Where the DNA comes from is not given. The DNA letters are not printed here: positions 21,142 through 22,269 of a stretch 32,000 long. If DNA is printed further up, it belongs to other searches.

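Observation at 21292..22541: Translationally coupled HipA/PI3-4K-like kinase + DUF3037 two-gene cassette of unknown function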

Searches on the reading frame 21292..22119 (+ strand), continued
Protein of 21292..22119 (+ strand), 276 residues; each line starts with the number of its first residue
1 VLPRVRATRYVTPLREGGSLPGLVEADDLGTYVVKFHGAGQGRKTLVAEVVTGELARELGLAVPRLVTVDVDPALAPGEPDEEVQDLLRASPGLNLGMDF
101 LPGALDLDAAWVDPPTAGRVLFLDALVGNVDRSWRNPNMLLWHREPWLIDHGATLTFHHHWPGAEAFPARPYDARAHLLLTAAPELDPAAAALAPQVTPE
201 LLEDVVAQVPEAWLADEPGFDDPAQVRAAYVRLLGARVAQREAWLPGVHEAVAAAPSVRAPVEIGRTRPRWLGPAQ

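Call 82: search_protein_families(library=pfam, alignment_id=A4, max_evalue=0.00001)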
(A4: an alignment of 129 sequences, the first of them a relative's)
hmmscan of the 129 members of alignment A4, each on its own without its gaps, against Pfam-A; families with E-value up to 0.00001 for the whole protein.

A. member 1, L001:5356-7281:+ (642 aa): 2 families
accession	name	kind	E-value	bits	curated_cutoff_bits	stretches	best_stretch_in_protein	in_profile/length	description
PF00270.35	DEAD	-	1.9e-47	161.5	26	1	72-232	2-161/167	DEAD/DEAH box helicase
PF00271.37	Helicase_C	-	2e-32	112.1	23.5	1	274-383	1-110/110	Helicase conserved C-terminal domain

B. families by the number of members that match (of 129 scanned): 163 families (the first 25 are shown)
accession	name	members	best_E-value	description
PF13561.12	adh_short_C2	4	4.7e-60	Enoyl-(Acyl carrier protein) reductase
PF00106.31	adh_short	4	5.2e-53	short chain dehydrogenase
PF12697.13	Abhydrolase_6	4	4.2e-22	Alpha/beta hydrolase family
PF00561.26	Abhydrolase_1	4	5.3e-19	alpha/beta hydrolase fold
PF12146.15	Hydrolase_4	4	1.9e-12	Serine aminopeptidase, S33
PF05787.19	PhoX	3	1.2e-164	Alkaline phosphatase PhoX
PF01636.29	APH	3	6.6e-48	Phosphotransferase enzyme family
PF00378.25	ECH_1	3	1.5e-41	Enoyl-CoA hydratase/isomerase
PF16113.10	ECH_2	3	1.7e-21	Enoyl-CoA hydratase/isomerase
PF08659.16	KR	3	7.2e-21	KR domain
PF01243.27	PNPOx_N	3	6.6e-20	Pyridoxamine 5'-phosphate oxidase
PF13649.12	Methyltransf_25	3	4.4e-16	Methyltransferase domain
PF00199.24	Catalase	2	9.4e-170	Catalase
PF02515.22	CoA_transf_3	2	2.3e-143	CoA-transferase family III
PF00860.26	Xan_ur_permease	2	2.9e-94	Permease family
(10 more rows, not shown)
